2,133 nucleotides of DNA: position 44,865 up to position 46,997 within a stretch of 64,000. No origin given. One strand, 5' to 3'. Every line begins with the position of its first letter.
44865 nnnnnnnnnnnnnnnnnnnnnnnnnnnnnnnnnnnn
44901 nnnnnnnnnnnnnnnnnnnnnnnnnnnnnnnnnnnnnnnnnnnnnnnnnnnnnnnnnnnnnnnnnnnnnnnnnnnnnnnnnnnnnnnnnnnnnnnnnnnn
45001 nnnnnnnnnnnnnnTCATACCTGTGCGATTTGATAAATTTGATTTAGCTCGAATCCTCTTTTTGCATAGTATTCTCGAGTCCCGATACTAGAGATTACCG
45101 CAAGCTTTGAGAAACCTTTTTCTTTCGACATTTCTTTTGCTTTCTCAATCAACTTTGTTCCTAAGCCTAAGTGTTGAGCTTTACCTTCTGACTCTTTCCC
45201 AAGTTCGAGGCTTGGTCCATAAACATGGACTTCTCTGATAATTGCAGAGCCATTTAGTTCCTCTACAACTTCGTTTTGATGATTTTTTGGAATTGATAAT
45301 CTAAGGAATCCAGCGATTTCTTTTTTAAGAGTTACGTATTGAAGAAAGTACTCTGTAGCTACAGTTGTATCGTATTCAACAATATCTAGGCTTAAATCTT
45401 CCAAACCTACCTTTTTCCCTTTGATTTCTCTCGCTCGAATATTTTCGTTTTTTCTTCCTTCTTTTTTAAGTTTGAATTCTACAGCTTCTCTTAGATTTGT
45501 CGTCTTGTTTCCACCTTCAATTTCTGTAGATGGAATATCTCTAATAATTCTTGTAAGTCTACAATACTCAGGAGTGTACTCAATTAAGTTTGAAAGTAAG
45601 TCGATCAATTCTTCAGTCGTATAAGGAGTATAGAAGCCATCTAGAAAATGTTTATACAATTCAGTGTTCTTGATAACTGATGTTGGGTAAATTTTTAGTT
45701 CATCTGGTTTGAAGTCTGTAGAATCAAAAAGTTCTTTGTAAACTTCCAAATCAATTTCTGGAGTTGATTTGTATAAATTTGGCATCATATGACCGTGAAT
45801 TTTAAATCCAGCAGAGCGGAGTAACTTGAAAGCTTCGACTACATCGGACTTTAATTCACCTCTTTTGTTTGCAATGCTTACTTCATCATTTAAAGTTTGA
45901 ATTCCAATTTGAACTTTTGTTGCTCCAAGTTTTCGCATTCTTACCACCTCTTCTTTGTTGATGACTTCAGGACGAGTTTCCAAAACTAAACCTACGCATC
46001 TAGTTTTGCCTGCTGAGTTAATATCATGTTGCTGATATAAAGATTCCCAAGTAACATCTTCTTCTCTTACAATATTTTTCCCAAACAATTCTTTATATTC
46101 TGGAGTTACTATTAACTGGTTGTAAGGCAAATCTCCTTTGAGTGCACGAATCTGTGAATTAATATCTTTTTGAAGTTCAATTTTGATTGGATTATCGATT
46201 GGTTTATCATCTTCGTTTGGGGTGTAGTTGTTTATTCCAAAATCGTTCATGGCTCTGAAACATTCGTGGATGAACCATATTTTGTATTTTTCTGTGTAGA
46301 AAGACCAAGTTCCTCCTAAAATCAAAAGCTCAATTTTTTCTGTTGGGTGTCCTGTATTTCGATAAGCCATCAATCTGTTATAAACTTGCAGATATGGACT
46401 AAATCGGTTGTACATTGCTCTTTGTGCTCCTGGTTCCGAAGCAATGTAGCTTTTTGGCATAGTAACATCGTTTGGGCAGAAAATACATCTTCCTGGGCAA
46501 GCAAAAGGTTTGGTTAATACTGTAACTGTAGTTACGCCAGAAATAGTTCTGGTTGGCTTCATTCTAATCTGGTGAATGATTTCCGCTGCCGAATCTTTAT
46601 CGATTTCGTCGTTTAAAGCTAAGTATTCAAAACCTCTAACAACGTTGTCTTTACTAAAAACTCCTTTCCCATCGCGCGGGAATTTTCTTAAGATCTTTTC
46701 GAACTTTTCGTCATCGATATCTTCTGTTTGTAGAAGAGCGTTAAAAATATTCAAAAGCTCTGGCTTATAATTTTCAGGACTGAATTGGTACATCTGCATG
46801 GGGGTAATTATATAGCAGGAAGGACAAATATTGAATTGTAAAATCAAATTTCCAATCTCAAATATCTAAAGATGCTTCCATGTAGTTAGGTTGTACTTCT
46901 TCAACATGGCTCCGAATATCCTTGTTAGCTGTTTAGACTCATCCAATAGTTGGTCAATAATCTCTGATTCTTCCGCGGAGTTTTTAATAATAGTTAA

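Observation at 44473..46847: A bacterial Elp3 homolog with an N-terminal extension is translationally coupled to folA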

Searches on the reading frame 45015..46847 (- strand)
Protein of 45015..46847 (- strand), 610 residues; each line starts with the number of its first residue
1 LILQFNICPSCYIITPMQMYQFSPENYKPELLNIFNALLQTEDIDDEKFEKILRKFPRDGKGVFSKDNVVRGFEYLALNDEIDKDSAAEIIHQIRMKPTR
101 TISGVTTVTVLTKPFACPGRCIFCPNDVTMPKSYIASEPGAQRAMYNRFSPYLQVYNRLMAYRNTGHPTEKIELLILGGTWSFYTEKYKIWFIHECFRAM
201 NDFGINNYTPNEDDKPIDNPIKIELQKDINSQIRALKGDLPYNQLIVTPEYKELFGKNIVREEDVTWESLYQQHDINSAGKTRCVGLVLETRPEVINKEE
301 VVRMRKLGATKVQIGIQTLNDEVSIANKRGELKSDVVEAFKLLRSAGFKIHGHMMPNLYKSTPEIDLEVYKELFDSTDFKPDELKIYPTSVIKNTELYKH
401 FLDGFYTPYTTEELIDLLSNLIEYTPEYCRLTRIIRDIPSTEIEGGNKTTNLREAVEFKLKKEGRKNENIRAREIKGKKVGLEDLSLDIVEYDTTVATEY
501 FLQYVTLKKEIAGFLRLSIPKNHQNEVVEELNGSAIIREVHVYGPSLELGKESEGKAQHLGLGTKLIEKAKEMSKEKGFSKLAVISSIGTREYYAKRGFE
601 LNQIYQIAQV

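Call 3: search_protein_families(library=pfam, proteins=[window:45015-46847:-], max_evalue=0.01)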
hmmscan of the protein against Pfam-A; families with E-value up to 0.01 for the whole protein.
window:45015-46847:- (610 aa): 5 families
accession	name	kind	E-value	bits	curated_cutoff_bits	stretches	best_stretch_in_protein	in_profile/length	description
PF16199.10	Radical_SAM_C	-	3.4e-19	69.2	31.9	1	381-461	1-84/85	Radical_SAM C-terminal domain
PF04055.27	Radical_SAM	-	2.3e-11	44.6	29.5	1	287-359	80-152/166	Radical SAM superfamily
PF13673.13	Acetyltransf_10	-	0.00016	22.1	23.6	1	556-600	62-108/128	Acetyltransferase (GNAT) domain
PF00583.31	Acetyltransf_1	-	0.0007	20.3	20.7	1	556-599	70-116/116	Acetyltransferase (GNAT) family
PF13508.13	Acetyltransf_7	-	0.0058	17.4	27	0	557-600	40-83/84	Acetyltransferase (GNAT) domain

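Call 4: search_protein_families(library=ncbifam, proteins=[window:45015-46847:-], max_evalue=0.01)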
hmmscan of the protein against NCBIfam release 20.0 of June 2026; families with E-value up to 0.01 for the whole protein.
window:45015-46847:- (610 aa): 13 families
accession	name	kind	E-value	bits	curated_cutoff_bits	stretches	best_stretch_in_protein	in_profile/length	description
TIGR01211.1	ELP3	subfamily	5.5e-143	477.2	350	1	80-605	41-517/522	tRNA uridine(34) 5-carboxymethylaminomethyl modification radical SAM/GNAT enzyme Elp3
TIGR01212.1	TIGR01212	equivalog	1.8e-14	53.6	180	1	281-447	106-273/302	tRNA modification radical SAM protein MnmL/YtqA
NF006067.1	PRK08208.1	equivalog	6e-09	35.3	380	1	281-400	121-238/427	STM4012 family radical SAM protein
TIGR01210.1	TIGR01210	equivalog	5e-08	32.5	212.15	1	285-418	104-239/313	archaeosine biosynthesis radical SAM protein RaSEA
NF006060.0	PRK08207.1-3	equivalog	2.1e-07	30.1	653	1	291-415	248-371/477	coproporphyrinogen III oxidase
TIGR00539.1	hemN_rel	equivalog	1e-06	28.1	205.4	1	286-400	88-200/361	radical SAM family heme chaperone HemW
TIGR03994.1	rSAM_HemZ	equivalog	1.5e-06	27.6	321.4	1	291-401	180-288/401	coproporphyrinogen dehydrogenase HemZ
NF005133.0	PRK06582.1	equivalog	0.00013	21.1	597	1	285-430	98-236/390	coproporphyrinogen III oxidase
TIGR00538.1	hemN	equivalog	0.00034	19.5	324.95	1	287-410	140-261/454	oxygen-independent coproporphyrinogen III oxidase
NF006063.0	PRK08207.2-1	equivalog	0.00034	19.4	1074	1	264-349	267-348/518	coproporphyrinogen III oxidase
TIGR04013.1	B12_SAM_MJ_1487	hypoth_equivalog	0.0013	17.7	251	1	290-351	246-308/382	TIGR04013 family B12-binding domain/radical SAM domain-containing protein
TIGR04107.1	rSAM_HutW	equivalog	0.0022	16.9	400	0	288-399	131-240/419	heme anaerobic degradation radical SAM methyltransferase ChuW/HutW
NF040546.1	rSAM_CUAEP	equivalog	0.0057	15.4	500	1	300-375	265-336/468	CUAEP/CCAEP-tail radical SAM (seleno)protein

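Call 5: search_solved_structures(query=window:45015-46847:-, show_alignments=3)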
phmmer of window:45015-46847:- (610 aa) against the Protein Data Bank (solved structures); distinct sequences matched with E-value up to 0.001: 9.
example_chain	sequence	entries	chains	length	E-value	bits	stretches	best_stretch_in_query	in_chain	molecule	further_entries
5l7j_A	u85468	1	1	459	2.6e-92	313.4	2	269-605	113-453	ELP3 family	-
6iaz_A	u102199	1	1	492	1.2e-91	311.2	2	268-601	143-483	Histone acetyltransferase, ELP3 family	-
6iad_A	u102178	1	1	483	1.9e-91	310.5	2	268-601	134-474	Histone acetyltransferase, ELP3 family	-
6ia8_A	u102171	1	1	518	1.9e-91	310.5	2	269-601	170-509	Histone acetyltransferase, ELP3 family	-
5l7l_A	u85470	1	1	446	7.4e-81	275.5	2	269-605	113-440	ELP3 family, ELP3 family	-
6ia6_A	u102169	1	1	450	8.3e-81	275.4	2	269-605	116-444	ELP3 family, ELP3 family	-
6qk7_C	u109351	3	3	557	3.4e-77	263.5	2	280-606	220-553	Elongator complex protein 3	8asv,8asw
8ptx_C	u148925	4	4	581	6.9e-76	259.1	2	269-607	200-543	Elongator complex protein 3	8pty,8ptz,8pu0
8avg_C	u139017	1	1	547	2.6e-75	257.2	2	277-607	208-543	Elongator complex protein 3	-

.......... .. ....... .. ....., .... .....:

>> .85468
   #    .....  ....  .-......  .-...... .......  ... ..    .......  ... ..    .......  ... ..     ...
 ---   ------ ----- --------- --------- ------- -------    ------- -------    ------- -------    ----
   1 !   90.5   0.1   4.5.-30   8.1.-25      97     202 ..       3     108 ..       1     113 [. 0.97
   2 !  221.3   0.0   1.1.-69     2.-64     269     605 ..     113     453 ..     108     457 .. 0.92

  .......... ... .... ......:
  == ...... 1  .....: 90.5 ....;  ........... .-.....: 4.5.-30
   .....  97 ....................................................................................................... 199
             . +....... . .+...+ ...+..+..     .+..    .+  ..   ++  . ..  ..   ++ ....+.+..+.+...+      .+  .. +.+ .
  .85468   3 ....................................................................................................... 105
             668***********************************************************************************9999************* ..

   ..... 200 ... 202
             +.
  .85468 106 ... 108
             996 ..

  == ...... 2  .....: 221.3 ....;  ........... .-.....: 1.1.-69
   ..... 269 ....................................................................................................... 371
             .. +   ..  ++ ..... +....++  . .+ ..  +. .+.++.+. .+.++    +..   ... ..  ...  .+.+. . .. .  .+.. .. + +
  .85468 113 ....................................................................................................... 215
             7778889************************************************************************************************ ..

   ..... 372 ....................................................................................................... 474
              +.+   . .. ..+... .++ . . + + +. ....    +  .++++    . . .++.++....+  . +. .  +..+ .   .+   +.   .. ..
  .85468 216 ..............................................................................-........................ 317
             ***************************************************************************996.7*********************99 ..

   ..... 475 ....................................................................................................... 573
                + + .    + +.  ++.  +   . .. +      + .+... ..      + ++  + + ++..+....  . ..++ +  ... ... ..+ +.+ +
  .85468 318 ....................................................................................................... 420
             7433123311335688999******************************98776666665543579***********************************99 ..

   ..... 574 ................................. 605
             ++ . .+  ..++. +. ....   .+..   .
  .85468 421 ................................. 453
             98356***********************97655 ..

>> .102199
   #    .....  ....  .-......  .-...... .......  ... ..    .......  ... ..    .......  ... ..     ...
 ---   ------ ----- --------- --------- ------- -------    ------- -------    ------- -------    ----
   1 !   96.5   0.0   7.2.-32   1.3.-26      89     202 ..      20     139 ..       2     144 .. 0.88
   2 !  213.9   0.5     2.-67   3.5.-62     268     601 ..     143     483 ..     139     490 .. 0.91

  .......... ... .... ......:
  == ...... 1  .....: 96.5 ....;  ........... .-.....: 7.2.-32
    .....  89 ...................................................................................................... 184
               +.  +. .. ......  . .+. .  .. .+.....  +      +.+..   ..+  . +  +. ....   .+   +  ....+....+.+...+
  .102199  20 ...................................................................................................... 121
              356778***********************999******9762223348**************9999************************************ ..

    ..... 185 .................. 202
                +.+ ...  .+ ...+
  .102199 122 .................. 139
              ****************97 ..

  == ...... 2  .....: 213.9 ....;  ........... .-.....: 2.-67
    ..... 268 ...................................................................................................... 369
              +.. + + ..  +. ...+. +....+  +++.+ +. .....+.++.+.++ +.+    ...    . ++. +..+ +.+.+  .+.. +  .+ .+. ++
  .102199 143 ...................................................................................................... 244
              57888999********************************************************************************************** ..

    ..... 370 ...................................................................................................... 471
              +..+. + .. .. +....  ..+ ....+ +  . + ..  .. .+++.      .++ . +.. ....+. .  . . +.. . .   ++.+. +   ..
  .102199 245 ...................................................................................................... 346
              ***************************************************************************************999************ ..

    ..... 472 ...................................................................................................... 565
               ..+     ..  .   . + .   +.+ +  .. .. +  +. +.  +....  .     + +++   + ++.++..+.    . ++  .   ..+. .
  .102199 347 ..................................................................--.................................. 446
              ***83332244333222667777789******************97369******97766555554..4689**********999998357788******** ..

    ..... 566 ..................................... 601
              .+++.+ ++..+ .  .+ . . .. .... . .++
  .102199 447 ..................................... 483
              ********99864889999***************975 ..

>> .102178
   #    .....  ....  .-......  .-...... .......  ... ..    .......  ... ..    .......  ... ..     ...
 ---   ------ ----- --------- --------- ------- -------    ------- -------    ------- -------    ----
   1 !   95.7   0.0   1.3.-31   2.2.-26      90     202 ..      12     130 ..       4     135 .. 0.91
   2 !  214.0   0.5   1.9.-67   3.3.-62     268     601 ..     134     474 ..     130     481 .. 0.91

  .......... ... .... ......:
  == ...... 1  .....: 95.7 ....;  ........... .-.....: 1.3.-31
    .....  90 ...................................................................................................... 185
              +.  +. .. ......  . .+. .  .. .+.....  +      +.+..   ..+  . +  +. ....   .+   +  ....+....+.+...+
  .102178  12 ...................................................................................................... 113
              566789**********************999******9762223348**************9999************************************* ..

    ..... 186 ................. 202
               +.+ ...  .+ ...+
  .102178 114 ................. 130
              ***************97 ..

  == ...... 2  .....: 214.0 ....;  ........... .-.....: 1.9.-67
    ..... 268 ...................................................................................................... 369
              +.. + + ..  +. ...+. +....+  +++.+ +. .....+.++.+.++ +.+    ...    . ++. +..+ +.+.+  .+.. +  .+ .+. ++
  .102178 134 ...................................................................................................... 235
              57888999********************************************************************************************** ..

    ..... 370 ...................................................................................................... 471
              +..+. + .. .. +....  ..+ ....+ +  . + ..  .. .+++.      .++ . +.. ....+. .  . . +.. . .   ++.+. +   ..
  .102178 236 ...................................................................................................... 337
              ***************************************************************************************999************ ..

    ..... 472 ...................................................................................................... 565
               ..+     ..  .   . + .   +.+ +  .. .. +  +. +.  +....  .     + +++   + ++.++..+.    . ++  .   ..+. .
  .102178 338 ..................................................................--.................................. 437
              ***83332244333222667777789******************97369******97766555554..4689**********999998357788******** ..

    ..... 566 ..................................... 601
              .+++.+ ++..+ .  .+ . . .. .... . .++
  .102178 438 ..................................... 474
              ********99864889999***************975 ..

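Call 10: find_homologous_proteins(query=window:45015-46799:-, max_evalue=1e-10)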
Query window:45015-46799:- (594 aa): 7834 proteins with E <= 1e-10 among 8000 candidates; the best 120 are listed.
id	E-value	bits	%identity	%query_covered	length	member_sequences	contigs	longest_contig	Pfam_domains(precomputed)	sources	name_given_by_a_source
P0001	0.0e+0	1346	100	100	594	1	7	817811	PF16199.11,PF04055.28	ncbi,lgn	-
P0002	0.0e+0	1201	88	100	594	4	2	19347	PF16199.11,PF04055.28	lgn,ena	-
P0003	0.0e+0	1146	84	100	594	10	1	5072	PF13673.14,PF16199.11,PF04055.28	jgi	jgi:elongator complex protein 3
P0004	9.2e-271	917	68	99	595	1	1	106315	PF16199.11,PF04055.28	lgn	-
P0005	8.7e-270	914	67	100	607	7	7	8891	PF16199.11,PF04055.28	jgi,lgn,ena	-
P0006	3.4e-269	912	69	99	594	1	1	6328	PF16199.11,PF04055.28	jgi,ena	-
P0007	5.1e-269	912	69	99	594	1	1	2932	PF16199.11,PF04055.28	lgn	-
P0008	5.9e-269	912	68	99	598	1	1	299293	PF13673.14,PF16199.11,PF04055.28,PF00583.32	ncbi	ncbi:MAG: tRNA uridine(34) 5-carboxymethylaminomethyl modification radical SAM/GNAT enzyme Elp3 [Can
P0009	8.9e-269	911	68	99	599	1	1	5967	PF16199.11,PF04055.28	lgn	-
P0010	7.1e-268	908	69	99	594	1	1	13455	PF13673.14,PF16199.11,PF04055.28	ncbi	-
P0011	6.5e-266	901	67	99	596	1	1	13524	PF16199.11,PF04055.28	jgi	jgi:elongator complex protein 3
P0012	7.9e-266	901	68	99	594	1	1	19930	PF16199.11,PF04055.28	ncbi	ncbi:MAG: elongator complex protein 3 [Candidatus Dojkabacteria bacterium]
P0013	1.8e-265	900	66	100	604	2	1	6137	PF16199.11,PF04055.28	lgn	-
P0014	3.1e-265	899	67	100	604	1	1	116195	PF16199.11,PF04055.28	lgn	-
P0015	6.6e-265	898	68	99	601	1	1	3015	PF16199.11,PF04055.28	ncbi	-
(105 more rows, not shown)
